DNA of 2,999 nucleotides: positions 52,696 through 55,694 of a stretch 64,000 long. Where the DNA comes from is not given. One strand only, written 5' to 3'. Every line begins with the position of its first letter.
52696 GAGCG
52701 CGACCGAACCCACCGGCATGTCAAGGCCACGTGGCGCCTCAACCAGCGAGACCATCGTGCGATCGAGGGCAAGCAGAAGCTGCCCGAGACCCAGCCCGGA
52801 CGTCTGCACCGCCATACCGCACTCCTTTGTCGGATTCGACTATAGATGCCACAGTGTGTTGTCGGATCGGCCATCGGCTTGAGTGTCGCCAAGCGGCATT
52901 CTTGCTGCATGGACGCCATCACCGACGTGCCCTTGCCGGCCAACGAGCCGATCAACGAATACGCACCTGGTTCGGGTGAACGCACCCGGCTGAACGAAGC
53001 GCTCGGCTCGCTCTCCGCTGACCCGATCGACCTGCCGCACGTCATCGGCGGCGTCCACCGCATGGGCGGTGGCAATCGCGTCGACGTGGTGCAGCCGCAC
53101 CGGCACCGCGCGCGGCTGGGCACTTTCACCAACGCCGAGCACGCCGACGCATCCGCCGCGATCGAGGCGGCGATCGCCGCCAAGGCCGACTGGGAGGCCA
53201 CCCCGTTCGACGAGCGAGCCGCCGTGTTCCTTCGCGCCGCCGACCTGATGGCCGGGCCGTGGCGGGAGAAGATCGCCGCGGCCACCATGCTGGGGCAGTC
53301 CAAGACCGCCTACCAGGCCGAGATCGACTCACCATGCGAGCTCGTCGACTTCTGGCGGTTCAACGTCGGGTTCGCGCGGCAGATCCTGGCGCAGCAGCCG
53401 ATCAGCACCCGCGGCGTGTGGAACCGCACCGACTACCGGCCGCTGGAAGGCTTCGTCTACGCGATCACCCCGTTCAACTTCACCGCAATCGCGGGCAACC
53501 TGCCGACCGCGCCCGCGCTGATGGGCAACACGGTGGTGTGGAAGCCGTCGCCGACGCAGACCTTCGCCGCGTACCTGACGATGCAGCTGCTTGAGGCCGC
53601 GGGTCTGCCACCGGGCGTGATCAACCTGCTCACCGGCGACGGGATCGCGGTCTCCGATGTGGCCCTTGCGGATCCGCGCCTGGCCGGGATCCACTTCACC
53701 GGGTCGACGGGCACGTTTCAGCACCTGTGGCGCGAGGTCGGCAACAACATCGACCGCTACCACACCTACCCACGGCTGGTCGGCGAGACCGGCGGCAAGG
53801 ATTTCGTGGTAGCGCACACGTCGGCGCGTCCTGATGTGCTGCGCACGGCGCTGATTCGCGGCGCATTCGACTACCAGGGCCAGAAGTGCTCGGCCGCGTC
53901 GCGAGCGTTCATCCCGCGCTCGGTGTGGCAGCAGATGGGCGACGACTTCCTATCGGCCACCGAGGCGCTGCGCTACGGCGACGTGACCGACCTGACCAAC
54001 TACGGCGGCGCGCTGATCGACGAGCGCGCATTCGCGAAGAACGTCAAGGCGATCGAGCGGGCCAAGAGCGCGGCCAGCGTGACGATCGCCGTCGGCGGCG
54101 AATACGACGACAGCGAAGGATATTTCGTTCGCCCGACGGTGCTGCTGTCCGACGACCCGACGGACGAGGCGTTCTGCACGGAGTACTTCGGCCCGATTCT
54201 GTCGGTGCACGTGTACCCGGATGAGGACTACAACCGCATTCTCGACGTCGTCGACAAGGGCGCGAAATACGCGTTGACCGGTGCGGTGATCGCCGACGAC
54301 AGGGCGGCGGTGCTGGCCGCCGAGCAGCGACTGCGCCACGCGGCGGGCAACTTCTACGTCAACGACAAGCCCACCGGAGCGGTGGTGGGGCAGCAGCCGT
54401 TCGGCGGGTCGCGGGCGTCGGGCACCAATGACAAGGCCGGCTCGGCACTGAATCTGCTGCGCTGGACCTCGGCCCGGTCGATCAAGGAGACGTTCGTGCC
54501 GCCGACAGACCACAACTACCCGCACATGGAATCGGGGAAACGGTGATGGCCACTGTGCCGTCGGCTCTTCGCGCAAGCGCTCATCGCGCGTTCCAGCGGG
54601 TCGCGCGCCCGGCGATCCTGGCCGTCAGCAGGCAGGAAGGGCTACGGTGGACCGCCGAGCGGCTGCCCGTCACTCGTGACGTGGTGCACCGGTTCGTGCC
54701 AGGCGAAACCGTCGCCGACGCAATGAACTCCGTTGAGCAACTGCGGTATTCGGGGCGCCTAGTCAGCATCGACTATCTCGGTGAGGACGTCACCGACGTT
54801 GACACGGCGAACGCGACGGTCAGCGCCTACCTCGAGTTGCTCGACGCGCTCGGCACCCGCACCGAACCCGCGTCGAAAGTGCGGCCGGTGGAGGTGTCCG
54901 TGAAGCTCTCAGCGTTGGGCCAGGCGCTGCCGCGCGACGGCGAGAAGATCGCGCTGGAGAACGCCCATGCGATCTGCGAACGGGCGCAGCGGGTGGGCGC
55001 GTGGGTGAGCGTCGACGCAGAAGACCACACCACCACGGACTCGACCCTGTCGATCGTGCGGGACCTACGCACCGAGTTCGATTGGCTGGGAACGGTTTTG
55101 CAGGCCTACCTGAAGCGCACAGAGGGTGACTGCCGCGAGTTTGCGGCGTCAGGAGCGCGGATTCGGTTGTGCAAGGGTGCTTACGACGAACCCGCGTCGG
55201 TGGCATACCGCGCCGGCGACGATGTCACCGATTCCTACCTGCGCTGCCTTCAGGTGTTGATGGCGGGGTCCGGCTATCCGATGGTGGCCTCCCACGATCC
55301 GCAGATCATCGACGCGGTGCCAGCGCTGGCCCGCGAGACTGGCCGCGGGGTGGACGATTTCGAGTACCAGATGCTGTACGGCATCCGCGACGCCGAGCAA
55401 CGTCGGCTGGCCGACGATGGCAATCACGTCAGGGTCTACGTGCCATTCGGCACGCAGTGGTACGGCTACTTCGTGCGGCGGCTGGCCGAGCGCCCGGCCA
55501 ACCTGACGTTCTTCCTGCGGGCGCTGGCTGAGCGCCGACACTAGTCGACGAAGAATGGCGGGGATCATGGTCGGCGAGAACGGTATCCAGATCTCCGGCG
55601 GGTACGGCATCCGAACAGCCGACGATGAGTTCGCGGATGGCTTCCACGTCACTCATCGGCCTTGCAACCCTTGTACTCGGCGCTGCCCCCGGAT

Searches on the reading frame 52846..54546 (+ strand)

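Call 20: search_protein_families(library=pfam, proteins=[window:52846-54546:+], max_evalue=0.00001)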
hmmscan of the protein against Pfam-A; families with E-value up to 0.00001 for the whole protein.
window:52846-54546:+ (566 aa): 1 family
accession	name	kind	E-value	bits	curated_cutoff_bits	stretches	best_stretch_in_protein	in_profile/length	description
PF00171.27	Aldedh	-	2.5e-92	310.3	23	1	76-541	6-456/461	Aldehyde dehydrogenase family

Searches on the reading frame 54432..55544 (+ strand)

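Call 20: search_protein_families(library=pfam, proteins=[window:54432-55544:+], max_evalue=0.00001)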
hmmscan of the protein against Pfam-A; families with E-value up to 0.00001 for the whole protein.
window:54432-55544:+ (370 aa): 1 family
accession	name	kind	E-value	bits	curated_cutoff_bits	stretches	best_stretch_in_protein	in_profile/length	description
PF01619.24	Pro_dh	-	3.3e-34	119.1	27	1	98-360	2-275/278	Proline dehydrogenase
